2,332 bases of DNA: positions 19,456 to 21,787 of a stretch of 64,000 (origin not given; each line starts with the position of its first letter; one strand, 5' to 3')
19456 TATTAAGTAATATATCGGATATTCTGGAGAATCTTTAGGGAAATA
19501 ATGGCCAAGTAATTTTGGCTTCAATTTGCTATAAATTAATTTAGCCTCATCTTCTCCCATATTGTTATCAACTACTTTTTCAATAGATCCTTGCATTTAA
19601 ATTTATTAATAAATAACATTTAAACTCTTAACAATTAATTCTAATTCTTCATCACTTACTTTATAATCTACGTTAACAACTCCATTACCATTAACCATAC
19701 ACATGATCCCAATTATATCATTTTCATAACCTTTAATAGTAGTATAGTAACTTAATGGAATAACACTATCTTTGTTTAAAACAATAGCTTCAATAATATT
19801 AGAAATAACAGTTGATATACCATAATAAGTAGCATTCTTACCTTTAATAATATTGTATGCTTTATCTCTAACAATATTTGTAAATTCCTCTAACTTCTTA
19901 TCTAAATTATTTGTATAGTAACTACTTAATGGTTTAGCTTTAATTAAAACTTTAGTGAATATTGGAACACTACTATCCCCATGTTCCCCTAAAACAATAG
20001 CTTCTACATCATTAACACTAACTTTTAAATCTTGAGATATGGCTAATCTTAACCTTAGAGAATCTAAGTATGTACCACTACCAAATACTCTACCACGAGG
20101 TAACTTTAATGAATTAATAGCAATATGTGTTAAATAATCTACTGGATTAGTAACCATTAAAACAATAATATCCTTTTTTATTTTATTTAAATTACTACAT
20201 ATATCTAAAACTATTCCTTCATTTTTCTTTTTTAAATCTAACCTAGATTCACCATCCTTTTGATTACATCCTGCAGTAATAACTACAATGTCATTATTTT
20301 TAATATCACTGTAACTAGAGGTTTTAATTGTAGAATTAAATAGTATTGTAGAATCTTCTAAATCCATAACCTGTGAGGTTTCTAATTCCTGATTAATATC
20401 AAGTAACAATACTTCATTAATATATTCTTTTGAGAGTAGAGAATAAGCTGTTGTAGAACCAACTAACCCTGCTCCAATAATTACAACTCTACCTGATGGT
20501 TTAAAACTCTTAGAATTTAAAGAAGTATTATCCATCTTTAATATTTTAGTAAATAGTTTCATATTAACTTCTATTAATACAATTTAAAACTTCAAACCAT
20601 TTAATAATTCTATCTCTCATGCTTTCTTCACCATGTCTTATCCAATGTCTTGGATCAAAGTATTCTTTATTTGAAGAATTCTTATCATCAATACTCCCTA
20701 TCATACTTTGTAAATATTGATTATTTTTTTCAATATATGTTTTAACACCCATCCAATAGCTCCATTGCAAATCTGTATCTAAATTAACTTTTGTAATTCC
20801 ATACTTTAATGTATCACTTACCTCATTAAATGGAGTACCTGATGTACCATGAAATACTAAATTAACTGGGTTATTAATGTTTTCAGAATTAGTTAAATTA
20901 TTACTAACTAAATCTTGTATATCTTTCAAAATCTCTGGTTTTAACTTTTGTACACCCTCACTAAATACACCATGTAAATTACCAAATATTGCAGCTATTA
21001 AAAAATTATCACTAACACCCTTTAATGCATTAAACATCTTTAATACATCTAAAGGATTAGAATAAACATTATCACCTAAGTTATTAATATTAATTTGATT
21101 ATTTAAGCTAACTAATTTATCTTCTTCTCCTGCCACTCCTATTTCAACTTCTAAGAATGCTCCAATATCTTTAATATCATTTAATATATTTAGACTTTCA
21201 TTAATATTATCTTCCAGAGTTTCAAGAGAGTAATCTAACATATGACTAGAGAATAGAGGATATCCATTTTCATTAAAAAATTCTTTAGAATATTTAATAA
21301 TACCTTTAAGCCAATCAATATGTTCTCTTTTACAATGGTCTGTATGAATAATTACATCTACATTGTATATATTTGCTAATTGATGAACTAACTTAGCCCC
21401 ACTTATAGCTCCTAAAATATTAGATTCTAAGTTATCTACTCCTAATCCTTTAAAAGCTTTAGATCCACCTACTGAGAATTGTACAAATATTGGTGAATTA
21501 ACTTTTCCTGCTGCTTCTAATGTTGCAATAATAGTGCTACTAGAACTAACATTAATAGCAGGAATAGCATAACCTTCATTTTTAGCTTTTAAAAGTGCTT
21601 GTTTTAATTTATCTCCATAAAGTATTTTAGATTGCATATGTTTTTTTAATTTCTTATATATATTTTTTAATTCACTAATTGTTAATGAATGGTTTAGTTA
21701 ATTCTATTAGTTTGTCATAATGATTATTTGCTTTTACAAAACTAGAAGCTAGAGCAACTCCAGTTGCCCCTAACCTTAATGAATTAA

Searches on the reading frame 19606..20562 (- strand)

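Call 80: search_protein_families(library=pfam, proteins=[window:19606-20562:-], max_evalue=0.00001)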
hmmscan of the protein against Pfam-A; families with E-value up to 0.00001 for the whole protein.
window:19606-20562:- (318 aa): 2 families
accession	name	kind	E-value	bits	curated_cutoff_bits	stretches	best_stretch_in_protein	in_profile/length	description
PF00056.29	Ldh_1_N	-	2.5e-35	122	27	1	25-161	2-141/141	lactate/malate dehydrogenase, NAD binding domain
PF02866.23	Ldh_1_C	-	3.4e-22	79.7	22.6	1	164-314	1-160/174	lactate/malate dehydrogenase, alpha/beta C-terminal domain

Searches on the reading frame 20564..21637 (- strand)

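Call 80: search_protein_families(library=pfam, proteins=[window:20564-21637:-], max_evalue=0.00001)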
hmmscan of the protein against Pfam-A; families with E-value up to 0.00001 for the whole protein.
window:20564-21637:- (357 aa): 1 family
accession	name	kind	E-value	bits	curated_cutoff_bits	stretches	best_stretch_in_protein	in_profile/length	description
PF01116.26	F_bP_aldolase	-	5.4e-65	220.1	25.5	1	10-355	2-276/277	Fructose-bisphosphate aldolase class-II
